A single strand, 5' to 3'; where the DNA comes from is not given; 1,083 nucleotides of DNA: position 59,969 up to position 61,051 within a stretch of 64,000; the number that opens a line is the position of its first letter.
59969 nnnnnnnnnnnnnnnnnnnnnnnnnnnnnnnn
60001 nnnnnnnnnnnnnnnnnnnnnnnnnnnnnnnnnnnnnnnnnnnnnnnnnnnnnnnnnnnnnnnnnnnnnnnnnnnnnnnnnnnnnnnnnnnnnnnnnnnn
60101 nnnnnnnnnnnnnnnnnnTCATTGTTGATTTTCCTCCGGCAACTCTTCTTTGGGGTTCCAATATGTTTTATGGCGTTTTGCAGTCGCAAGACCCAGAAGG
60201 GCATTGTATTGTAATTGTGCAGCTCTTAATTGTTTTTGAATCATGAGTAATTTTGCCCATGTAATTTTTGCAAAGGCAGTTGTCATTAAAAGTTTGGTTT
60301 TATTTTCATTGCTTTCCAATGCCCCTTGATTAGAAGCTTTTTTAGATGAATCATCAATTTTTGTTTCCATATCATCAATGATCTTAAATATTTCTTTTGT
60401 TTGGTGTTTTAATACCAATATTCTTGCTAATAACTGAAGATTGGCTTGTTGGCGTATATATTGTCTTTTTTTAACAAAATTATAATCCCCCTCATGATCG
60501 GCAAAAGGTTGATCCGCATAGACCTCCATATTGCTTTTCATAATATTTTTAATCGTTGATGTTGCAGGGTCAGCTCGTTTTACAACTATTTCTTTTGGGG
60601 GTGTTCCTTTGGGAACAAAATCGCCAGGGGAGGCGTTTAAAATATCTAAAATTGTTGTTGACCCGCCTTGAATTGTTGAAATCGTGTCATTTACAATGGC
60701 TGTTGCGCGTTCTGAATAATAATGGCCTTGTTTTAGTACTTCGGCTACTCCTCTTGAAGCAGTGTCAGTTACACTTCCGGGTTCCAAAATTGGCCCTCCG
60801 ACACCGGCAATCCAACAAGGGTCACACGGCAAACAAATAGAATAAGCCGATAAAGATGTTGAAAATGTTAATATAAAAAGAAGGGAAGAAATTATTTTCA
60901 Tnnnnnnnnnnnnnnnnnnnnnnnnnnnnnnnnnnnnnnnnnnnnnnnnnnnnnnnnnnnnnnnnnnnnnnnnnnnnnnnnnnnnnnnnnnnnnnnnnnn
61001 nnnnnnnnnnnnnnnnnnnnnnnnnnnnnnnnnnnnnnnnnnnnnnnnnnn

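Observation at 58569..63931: Array of six paralogous-looking secreted proteins (238-517 aa) at the head of the T4SS operon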

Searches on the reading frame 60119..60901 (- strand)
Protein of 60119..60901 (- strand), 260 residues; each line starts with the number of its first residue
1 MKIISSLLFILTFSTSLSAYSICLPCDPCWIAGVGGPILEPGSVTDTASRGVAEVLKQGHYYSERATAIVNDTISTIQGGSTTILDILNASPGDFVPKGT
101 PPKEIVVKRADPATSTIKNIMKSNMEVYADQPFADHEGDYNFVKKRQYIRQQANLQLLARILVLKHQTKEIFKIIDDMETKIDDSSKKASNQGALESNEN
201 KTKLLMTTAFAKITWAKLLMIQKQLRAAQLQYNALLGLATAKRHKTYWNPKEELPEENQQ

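Call 4: search_protein_families(library=pfam, max_evalue=0.1, proteins=[window:60119-60901:-])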
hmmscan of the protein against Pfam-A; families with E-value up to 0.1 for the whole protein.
window:60119-60901:- (260 aa): 3 families
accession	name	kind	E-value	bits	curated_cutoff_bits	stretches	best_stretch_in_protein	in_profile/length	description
PF13166.12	AAA_13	-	0.012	14.7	36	1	142-229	64-153/713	AAA domain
PF20042.4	DUF6444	-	0.074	14.1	27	0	147-190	7-49/85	Family of unknown function (DUF6444)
PF22709.1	Mu_Gam-Sipho_Gp157-TOTE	-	0.08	13.3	27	0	156-184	3-31/63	Mu Gam/Sipho_Gp157-like domain of the TOTE conflict systems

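Call 27: search_solved_structures(query=A3, max_evalue=10)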
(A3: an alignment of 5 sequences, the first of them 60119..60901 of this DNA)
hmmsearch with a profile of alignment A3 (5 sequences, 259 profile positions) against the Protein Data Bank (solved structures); distinct sequences matched with E-value up to 10: 5.
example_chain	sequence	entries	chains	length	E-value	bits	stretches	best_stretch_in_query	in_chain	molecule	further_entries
3tnu_B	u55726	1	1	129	0.45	13.1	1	165-227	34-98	Keratin, type II cytoskeletal 5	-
6jfv_B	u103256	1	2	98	1.2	11.7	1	166-228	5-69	Keratin, type II cytoskeletal 5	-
8r5x_A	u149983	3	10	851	1.3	11.6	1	64-155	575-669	Coxsackievirus B5 (mutant CVB5F.cas.genogroupB) - VP1 | Coxsackievirus B5 (mutant CVB5F.cas.genogroupB) in particle A state - VP1 | Genome polyprotein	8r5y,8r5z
6ncl_a2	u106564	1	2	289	1.4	11.5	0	1-87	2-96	P10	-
4nqi_A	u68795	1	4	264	3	10.4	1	54-190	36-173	SH3 domain-containing protein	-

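Call 120: search_solved_structures(query=A14, max_evalue=10, show_alignments=1)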
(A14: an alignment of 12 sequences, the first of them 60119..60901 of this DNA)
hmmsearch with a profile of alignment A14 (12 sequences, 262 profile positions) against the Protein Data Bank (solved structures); distinct sequences matched with E-value up to 10: 4.
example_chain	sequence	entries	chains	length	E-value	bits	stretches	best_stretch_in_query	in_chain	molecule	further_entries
2jua_A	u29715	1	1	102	0.52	13.1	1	50-113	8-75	de novo protein S836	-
8q44_A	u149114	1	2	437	6.4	9.5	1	47-128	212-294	DUF1887 family protein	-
8q3y_A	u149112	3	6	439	6.4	9.5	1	47-128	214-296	DUF1887 family protein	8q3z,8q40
8q41_A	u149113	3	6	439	6.4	9.5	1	47-128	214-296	DUF1887 family protein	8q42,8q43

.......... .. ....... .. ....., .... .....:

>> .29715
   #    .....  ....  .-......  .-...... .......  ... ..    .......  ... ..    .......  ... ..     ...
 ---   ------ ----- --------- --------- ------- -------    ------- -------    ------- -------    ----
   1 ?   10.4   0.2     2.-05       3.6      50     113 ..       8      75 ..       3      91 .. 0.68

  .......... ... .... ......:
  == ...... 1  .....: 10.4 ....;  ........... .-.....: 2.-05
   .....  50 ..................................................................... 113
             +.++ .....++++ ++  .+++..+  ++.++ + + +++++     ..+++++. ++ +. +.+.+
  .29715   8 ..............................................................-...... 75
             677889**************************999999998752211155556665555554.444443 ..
